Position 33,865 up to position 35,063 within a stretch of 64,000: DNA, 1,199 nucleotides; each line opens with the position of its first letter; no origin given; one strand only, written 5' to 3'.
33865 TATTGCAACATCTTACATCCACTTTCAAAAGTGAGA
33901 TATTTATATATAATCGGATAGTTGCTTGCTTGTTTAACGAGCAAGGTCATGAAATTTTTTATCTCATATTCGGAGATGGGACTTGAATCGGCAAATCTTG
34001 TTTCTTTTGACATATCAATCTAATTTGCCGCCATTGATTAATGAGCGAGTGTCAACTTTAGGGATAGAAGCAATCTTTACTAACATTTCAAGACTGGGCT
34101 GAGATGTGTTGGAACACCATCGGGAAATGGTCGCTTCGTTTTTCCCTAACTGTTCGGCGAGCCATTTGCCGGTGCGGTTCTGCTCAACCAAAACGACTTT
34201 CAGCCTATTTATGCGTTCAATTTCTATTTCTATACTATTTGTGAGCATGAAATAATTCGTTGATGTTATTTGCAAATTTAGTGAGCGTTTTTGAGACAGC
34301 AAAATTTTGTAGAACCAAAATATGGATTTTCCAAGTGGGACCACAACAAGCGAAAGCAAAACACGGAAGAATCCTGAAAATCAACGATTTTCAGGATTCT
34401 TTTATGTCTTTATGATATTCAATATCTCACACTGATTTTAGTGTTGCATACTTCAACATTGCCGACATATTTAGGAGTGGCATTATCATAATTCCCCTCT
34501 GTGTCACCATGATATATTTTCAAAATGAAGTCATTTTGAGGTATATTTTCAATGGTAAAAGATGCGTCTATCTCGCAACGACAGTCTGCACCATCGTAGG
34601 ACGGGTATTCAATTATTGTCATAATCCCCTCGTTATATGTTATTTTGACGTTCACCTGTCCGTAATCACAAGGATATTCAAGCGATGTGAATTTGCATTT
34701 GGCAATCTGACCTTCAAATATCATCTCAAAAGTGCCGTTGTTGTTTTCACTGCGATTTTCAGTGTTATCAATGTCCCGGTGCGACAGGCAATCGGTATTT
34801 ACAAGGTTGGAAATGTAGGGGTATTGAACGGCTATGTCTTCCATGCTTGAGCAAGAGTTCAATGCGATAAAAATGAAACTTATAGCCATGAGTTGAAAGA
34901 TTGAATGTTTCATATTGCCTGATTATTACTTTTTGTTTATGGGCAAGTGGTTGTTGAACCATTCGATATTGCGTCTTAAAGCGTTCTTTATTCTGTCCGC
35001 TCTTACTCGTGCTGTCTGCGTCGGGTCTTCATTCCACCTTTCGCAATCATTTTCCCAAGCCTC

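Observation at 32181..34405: AT-rich 2.2-kb islet between attR and a degenerate third tRNA 3' end, carrying an HTH / DUF2971 / BroN-Fic operon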

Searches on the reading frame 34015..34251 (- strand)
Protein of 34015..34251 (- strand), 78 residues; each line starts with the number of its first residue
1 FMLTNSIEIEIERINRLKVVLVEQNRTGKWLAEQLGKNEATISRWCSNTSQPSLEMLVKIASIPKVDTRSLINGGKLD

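Call 8: search_protein_families(library=pfam, proteins=[window:34015-34251:-], max_evalue=0.01)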
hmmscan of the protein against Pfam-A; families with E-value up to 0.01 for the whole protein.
window:34015-34251:- (78 aa): 3 families
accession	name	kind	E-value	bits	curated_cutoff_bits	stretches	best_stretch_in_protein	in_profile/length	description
PF01381.28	HTH_3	-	1e-08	35.5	23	1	22-69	6-53/55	Helix-turn-helix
PF13443.12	HTH_26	-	0.0001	22.9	22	1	16-63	1-49/63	Cro/C1-type HTH DNA-binding domain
PF12844.13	HTH_19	-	0.0058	16.9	30.2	1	15-74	2-61/64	Helix-turn-helix domain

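Call 9: search_protein_families(library=padloc, proteins=[window:34015-34251:-], max_evalue=0.01)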
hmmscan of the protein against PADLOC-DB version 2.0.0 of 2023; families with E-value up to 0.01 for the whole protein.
window:34015-34251:- (78 aa): 12 families
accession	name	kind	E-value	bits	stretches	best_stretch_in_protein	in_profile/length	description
PDLC04762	PDC-M64C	-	1.5e-06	26.2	1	5-62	20-77/97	-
PDLC03954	RmrA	-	2.4e-05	21.4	1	15-73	13-71/380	-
PDLC04760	PDC-M64C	-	4.9e-05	21.6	1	10-61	24-75/93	-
PDLC03956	RmrA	-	8.9e-05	19.7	1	27-66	24-63/399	-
PDLC03951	RmrA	-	0.00015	18.8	1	15-69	11-65/400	-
PDLC02926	HTH_VI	-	0.00047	18.4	1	22-72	11-61/92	-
PDLC04758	PDC-M64B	-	0.0022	16.4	1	7-62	25-80/123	-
PDLC03948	RmrA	-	0.0023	14.9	1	25-62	21-58/397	-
PDLC03944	RmrA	-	0.0045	14.1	1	15-63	9-57/384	-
PDLC03946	RmrA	-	0.0054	13.5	1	15-63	5-53/357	-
PDLC04757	PDC-M64B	-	0.0061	14.5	1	14-62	31-79/128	-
PDLC04759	PDC-M64B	-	0.0089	14.1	0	19-60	33-74/135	-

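Call 10: search_protein_families(library=ncbifam, proteins=[window:34015-34251:-], max_evalue=0.01)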
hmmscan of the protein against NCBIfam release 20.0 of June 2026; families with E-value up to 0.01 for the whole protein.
window:34015-34251:- (78 aa): 2 families
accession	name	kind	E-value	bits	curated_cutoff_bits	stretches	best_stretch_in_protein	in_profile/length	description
NF041951.1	phage_RstR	subfamily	6.3e-06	26.4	80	1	15-72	5-62/108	RstR family transcriptional repressor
NF007271.0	PRK09726.1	equivalog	0.0012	18.8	79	1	13-61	13-61/88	type II toxin-antitoxin system antitoxin HipB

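Call 68: find_homologous_proteins(query=window:34015-34248:-, max_evalue=0.00001)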
Query window:34015-34248:- (77 aa): 4892 proteins with E <= 0.00001 among 4904 candidates; the best 120 are listed.
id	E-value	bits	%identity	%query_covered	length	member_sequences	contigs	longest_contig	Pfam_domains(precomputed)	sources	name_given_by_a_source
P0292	1.0e-41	157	100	100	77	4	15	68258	PF01381.29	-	-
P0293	1.2e-37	144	95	100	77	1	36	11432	PF01381.29,PF13443.13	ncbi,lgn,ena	-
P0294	2.9e-37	143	79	81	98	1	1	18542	PF01381.29,PF13560.13,PF13443.13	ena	-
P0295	3.1e-36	140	90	100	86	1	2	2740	PF01381.29,PF13443.13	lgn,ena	-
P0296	1.5e-35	137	92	100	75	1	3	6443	PF01381.29,PF13443.13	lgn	-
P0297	1.8e-35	137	87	99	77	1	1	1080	PF01381.29,PF13443.13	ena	-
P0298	2.3e-35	137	88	99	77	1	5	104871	PF01381.29,PF13443.13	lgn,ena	-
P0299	3.0e-35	136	88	99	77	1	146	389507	PF01381.29,PF13443.13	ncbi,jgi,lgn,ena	-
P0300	3.1e-35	136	87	99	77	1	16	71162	PF01381.29,PF13443.13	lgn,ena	-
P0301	3.4e-35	136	88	99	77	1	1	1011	PF12844.14,PF01381.29,PF13443.13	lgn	-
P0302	4.0e-35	136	88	100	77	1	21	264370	PF01381.29,PF13443.13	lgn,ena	-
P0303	4.2e-35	136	87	99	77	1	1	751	PF01381.29,PF13443.13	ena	-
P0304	7.8e-35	135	86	100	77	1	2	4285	PF01381.29,PF13443.13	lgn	-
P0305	8.0e-35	135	88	96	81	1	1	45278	PF01381.29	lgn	-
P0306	8.3e-35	135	87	99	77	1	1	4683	PF01381.29,PF13443.13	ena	-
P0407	4.1e-32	127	82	99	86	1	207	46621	PF01381.29,PF13443.13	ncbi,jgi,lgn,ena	jgi:putative transcriptional regulator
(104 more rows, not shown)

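Call 69: find_encoding_contigs(protein=P0299, flank=6000, max_places=10)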
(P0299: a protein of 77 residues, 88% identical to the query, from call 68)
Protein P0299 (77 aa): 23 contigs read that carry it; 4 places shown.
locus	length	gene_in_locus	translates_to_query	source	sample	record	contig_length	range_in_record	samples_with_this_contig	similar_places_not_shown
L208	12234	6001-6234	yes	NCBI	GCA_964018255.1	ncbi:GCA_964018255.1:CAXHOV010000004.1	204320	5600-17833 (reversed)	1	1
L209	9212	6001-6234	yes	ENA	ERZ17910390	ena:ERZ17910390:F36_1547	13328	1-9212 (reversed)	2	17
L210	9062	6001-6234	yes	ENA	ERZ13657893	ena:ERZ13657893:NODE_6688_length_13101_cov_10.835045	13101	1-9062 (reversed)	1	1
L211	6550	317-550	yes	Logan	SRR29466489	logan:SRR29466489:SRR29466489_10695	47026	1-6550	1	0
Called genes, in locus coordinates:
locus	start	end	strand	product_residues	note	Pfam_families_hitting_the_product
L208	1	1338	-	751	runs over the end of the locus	PF22124:Glyco_hydro_95_cat, PF21307:Glyco_hydro_95_C (weak)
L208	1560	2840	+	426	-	PF01595:CNNM, PF00571:CBS (weak), PF03471:CorC_HlyC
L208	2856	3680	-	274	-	PF02627:CMD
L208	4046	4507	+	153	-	PF00583:Acetyltransf_1, PF13508:Acetyltransf_7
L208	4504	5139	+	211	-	PF28474:DUF8412, PF13376:OmdA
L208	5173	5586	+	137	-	PF01894:YjbQ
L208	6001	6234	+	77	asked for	PF13443:HTH_26 (weak), PF01381:HTH_3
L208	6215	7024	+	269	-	-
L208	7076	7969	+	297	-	PF02498:Bro-N (weak), PF02661:Fic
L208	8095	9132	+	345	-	-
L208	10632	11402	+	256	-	PF01975:SurE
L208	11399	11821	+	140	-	PF05336:rhaM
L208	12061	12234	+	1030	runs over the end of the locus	-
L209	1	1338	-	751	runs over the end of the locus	PF22124:Glyco_hydro_95_cat, PF21307:Glyco_hydro_95_C (weak)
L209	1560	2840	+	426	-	PF01595:CNNM, PF00571:CBS (weak), PF03471:CorC_HlyC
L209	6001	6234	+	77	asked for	PF13443:HTH_26 (weak), PF01381:HTH_3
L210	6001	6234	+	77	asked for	PF13443:HTH_26 (weak), PF01381:HTH_3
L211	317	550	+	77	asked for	PF13443:HTH_26 (weak), PF01381:HTH_3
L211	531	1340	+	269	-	-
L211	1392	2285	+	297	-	PF02498:Bro-N (weak), PF02661:Fic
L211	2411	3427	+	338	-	-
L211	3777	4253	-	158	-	-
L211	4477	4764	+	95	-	-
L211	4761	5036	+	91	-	-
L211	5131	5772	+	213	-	PF04404:ERF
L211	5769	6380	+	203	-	-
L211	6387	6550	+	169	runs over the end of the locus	PF11325:DUF3127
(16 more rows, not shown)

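Call 74: find_encoding_contigs(protein=P0407, flank=6000, max_places=10)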
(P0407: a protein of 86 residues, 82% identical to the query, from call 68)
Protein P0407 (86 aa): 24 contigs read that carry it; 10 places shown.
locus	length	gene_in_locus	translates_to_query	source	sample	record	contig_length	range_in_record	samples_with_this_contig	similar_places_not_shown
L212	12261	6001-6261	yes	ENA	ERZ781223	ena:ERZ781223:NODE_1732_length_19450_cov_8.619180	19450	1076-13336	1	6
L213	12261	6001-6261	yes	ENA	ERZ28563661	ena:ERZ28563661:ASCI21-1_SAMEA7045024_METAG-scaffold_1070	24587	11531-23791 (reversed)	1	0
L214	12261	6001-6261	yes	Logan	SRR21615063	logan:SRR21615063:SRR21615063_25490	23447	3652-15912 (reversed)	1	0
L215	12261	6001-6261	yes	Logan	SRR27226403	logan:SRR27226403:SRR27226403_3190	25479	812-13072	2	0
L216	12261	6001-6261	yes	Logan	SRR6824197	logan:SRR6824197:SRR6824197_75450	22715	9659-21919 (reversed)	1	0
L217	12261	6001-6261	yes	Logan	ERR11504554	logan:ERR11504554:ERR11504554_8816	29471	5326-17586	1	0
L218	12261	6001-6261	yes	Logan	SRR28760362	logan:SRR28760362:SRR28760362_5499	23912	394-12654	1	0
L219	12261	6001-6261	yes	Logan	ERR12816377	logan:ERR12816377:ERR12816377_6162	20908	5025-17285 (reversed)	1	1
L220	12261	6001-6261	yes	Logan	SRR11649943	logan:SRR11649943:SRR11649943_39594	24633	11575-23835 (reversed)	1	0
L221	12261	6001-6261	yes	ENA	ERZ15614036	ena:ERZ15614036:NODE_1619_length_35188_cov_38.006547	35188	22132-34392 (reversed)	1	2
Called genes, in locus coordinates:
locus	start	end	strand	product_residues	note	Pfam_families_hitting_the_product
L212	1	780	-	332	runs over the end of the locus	PF13310:Virulence_RhuM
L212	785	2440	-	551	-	PF02384:N6_Mtase, PF07669:Eco57I (weak)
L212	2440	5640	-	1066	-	PF04313:HSDR_N, PF04851:ResIII, PF18766:SWI2_SNF2, PF22679:T1R_D3-like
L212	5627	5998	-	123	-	PF01381:HTH_3, PF13443:HTH_26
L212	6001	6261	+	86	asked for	PF13443:HTH_26, PF01381:HTH_3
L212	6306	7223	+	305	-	PF14338:Mrr_N, PF04471:Mrr_cat, PF22722:NA-iREase1, PF13156:Mrr_cat_2 (weak)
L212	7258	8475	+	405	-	PF19888:DUF6361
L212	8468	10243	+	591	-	-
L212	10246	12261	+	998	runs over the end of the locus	PF00270:DEAD (faint), PF04851:ResIII (faint), PF00271:Helicase_C (faint)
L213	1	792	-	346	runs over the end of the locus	PF04326:SLFN_AlbA_2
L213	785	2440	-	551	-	PF02384:N6_Mtase, PF07669:Eco57I (weak)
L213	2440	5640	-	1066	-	PF04313:HSDR_N, PF04851:ResIII, PF18766:SWI2_SNF2, PF22679:T1R_D3-like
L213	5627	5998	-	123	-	PF01381:HTH_3, PF13443:HTH_26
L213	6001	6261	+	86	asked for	PF13443:HTH_26, PF01381:HTH_3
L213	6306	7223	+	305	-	PF14338:Mrr_N, PF04471:Mrr_cat, PF22722:NA-iREase1, PF13156:Mrr_cat_2 (weak)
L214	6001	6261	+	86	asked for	PF13443:HTH_26, PF01381:HTH_3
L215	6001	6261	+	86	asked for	PF13443:HTH_26, PF01381:HTH_3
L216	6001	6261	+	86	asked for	PF13443:HTH_26, PF01381:HTH_3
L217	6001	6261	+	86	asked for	PF13443:HTH_26, PF01381:HTH_3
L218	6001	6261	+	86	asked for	PF13443:HTH_26, PF01381:HTH_3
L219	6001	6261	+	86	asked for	PF13443:HTH_26, PF01381:HTH_3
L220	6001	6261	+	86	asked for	PF13443:HTH_26, PF01381:HTH_3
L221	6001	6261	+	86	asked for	PF13443:HTH_26, PF01381:HTH_3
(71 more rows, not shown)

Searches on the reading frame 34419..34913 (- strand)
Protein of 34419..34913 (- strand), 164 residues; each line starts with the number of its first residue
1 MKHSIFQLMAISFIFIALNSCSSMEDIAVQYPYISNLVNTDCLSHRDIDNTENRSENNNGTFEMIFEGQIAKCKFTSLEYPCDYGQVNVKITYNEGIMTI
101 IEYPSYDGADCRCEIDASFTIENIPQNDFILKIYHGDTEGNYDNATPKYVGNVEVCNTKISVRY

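Call 8: search_protein_families(library=pfam, proteins=[window:34419-34913:-], max_evalue=0.01)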
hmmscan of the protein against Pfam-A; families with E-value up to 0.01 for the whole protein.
window:34419-34913:- (164 aa): 0 families

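Call 10: search_protein_families(library=ncbifam, proteins=[window:34419-34913:-], max_evalue=0.01)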
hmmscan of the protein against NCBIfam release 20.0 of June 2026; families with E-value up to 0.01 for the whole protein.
window:34419-34913:- (164 aa): 0 families

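Call 14: find_encoding_contigs(protein=window:34419-34913:-, flank=10000, max_places=10)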
Protein window:34419-34913:- (164 aa): 14 contigs read that carry it; 10 places shown.
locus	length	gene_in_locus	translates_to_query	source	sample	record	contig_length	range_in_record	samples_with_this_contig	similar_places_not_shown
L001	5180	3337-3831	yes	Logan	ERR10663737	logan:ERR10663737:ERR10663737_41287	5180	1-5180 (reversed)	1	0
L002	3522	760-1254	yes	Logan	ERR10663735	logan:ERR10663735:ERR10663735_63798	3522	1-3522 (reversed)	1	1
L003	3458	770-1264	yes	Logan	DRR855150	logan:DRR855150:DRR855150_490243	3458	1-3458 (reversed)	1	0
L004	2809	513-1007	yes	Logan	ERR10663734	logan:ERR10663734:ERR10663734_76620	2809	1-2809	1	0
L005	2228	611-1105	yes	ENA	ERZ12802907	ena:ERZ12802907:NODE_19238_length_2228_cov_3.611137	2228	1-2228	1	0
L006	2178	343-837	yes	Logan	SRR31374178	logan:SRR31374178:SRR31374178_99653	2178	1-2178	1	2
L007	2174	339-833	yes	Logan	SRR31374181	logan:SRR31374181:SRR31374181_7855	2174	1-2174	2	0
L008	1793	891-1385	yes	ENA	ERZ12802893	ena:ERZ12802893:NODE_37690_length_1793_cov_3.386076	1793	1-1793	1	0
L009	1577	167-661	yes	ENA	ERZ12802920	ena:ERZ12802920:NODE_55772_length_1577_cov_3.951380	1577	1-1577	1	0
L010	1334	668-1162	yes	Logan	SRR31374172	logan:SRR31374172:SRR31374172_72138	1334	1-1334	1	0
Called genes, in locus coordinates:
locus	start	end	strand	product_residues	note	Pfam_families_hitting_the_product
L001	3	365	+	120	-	?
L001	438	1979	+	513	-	PF07638:Sigma70_ECF (faint), PF04542:Sigma70_r2 (weak), PF08281:Sigma70_r4_2, PF13568:OMP_b-brl_2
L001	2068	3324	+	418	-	PF08757:CotH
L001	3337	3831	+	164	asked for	-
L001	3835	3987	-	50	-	-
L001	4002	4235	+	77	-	PF01381:HTH_3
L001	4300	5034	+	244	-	-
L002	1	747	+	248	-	?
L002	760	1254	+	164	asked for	-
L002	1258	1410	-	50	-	-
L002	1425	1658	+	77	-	PF01381:HTH_3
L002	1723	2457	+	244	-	-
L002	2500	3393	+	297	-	PF02498:Bro-N (weak), PF02661:Fic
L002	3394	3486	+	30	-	-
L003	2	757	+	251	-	?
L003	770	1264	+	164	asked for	-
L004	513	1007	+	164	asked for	-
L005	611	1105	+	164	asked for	-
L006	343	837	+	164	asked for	-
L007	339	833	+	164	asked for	-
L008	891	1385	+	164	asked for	-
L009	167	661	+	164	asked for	-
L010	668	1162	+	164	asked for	-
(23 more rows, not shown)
